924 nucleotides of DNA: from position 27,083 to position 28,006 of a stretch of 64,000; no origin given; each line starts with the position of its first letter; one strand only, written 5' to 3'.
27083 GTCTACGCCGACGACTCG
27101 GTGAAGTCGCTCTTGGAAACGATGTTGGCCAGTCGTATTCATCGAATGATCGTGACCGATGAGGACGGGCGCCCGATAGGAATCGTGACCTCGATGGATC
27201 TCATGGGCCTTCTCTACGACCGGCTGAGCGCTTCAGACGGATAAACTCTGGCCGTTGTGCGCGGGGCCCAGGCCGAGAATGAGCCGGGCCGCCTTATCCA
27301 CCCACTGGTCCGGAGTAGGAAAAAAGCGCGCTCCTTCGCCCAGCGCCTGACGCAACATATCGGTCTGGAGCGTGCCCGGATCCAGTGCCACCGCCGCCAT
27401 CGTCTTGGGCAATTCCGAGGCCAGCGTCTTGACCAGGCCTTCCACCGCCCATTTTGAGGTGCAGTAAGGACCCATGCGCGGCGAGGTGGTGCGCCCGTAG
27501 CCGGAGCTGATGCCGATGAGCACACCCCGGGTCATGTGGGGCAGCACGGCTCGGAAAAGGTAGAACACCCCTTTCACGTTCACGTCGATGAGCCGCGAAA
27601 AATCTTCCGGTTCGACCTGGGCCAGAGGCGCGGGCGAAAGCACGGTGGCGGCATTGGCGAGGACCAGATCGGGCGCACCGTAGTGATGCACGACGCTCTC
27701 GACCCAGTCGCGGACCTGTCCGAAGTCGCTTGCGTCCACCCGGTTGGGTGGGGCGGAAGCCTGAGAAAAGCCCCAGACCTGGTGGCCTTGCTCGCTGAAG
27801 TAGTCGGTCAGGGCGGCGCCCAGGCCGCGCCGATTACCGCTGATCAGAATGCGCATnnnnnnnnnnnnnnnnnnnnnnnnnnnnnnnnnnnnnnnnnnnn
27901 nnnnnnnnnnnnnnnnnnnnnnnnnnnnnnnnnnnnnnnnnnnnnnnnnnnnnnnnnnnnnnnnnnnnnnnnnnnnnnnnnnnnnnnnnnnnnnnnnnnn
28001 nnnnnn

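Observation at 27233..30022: Lone prepilin-leader beta-propeller protein co-transcribed with a DHH phosphoesterase and an SDR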

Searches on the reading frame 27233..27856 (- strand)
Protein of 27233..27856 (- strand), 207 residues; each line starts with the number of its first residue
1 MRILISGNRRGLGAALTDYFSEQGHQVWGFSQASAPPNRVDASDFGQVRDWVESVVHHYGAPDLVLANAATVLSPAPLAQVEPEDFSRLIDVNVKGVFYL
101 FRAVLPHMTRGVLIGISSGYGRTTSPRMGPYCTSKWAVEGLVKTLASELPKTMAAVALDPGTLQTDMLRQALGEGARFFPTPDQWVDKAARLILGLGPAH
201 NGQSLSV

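Call 3: search_protein_families(library=pfam, proteins=[window:27233-27856:-], max_evalue=0.1)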
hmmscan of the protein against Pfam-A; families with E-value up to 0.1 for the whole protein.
window:27233-27856:- (207 aa): 5 families
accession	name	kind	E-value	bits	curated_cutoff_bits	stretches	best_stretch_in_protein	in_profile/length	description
PF00106.31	adh_short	-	4.2e-30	105.1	26.6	1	3-170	3-189/195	short chain dehydrogenase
PF13561.12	adh_short_C2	-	5.4e-24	85.5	27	1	34-172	44-185/236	Enoyl-(Acyl carrier protein) reductase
PF01370.27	Epimerase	-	6.2e-06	26.2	20.9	1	3-148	1-159/240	NAD dependent epimerase/dehydratase family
PF08659.16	KR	-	0.00013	22.3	22.6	1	39-148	59-166/180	KR domain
PF04321.23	RmlD_sub_bind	-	0.016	14.7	27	1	1-55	1-50/287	RmlD substrate binding domain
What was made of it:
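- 27233..27856 (-): Short classical SDR oxidoreductase (207 aa, 23-bp overlap with the DHH stop, GGAG Shine-Dalgarno upstream). It converges on the CBS gene with a 12-bp overlap. Pfam adh_short 105 bits against a cut-off of 26.6 (call 3).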

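Call 4: search_protein_families(library=ncbifam, proteins=[window:27233-27856:-], max_evalue=0.1)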
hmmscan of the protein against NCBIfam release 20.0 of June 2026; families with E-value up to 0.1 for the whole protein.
window:27233-27856:- (207 aa): 202 families (the best 25 are shown)
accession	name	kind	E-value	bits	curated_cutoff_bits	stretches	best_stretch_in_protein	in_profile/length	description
NF005007.0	PRK06398.1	equivalog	1.1e-25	90.2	341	1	3-171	10-185/259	aldose dehydrogenase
TIGR03971.1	SDR_subfam_1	subfamily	2.2e-25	89.5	300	1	38-170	69-205/271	mycofactocin-coupled SDR family oxidoreductase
NF004526.0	PRK05872.1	subfamily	9e-25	87.4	276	1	39-172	64-199/297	short-chain dehydrogenase/reductase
TIGR04504.1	SDR_subfam_2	subfamily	1.1e-24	87.6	250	1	37-171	64-205/260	mycofactocin-coupled SDR family oxidoreductase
NF005559.1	PRK07231.1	subfamily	1.6e-24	86.7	215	1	32-173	51-196/249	glucose 1-dehydrogenase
NF009466.0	PRK12826.1-2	subfamily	1.5e-23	83.6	222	1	2-172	5-196/248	3-oxoacyl-ACP reductase FabG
NF006074.0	PRK08220.1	equivalog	1.9e-23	83.4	312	1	3-171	11-188/251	2,3-dihydro-2,3-dihydroxybenzoate dehydrogenase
NF005806.0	PRK07666.1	equivalog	1.3e-21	77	286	1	39-169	62-195/239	3-ketoacyl-ACP reductase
NF040491.1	SDR_subfam_4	equivalog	4e-21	75.9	265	1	39-171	63-202/256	mycofactocin-coupled SDR family oxidoreductase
TIGR01963.1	PHB_DH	subfamily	5e-21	75.1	307.05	1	36-177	53-197/255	3-hydroxybutyrate dehydrogenase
NF004198.0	PRK05653.1-3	equivalog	6.4e-21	74.9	296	1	33-169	56-195/248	3-oxoacyl-ACP reductase FabG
NF005672.0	PRK07454.1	equivalog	9.8e-21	74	234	1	38-167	60-192/241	SDR family oxidoreductase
TIGR04316.1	dhbA_paeA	equivalog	1.1e-20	74.3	300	1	4-172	2-189/250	2,3-dihydro-2,3-dihydroxybenzoate dehydrogenase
NF004824.0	PRK06180.1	subfamily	1.2e-20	73.8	298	1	4-172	8-192/279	oxidoreductase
NF006073.0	PRK08219.1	equivalog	2.6e-20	73.1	218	1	3-178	6-190/227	SDR family oxidoreductase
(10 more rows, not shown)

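Call 64: search_solved_structures(query=window:27233-27856:-, max_evalue=1e-10)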
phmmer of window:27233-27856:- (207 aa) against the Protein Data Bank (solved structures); distinct sequences matched with E-value up to 1e-10: 66 (the best 60 are shown).
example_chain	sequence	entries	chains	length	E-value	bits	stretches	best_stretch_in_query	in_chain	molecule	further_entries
3i1j_A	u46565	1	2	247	5.8e-19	71.6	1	46-188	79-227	Oxidoreductase, short chain dehydrogenase/reductase family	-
4z0t_A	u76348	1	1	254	3.8e-15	59.2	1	41-192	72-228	Oxidoreductase, short-chain dehydrogenase/reductase family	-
9fe6_A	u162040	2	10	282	3.3e-14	56.1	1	4-172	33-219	SDR family oxidoreductase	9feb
2zk7_A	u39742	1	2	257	6.5e-14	55.2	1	3-172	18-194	Glucose 1-dehydrogenase related protein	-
5u9p_A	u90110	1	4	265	6.6e-14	55.1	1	40-178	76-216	Gluconate 5-dehydrogenase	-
2jah_A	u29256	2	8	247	6.6e-14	55.1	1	40-167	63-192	CLAVULANIC ACID DEHYDROGENASE | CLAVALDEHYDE DEHYDROGENASE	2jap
2dtd_A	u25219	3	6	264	7.1e-14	55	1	3-172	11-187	Glucose 1-dehydrogenase related protein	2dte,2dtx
3rih_A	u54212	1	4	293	7.7e-14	54.9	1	39-168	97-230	short chain dehydrogenase or reductase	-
3woh_A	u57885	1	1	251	9e-14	54.7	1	34-184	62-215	SiaM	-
4qec_A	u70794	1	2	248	1.2e-13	54.3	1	38-175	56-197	ElxO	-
4weo_A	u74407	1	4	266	1.2e-13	54.2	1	23-170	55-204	Putative acetoin(Diacetyl) reductase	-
4nbu_A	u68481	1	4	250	1.3e-13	54.1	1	38-170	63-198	3-oxoacyl-(Acyl-carrier-protein) reductase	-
5unl_A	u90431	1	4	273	1.5e-13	53.9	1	1-173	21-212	3-ketoacyl-ACP reductase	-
6b9u_A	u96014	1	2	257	1.7e-13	53.8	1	39-176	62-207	DNA gyrase, subunit B:Short-chain dehydrogenase/reductase SDR:Glucose/ribitol dehydrogenas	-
2cfc_A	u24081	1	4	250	1.8e-13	53.7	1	25-172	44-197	2-(R)-HYDROXYPROPYL-COM DEHYDROGENASE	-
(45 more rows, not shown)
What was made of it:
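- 27233..27856 (-): PDB relatives are generic SDRs (call 64).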

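Call 70: search_protein_families(library=padloc, proteins=[window:27233-27856:-], max_evalue=0.01)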
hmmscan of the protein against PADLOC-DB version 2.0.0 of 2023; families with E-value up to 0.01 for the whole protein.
window:27233-27856:- (207 aa): 0 families
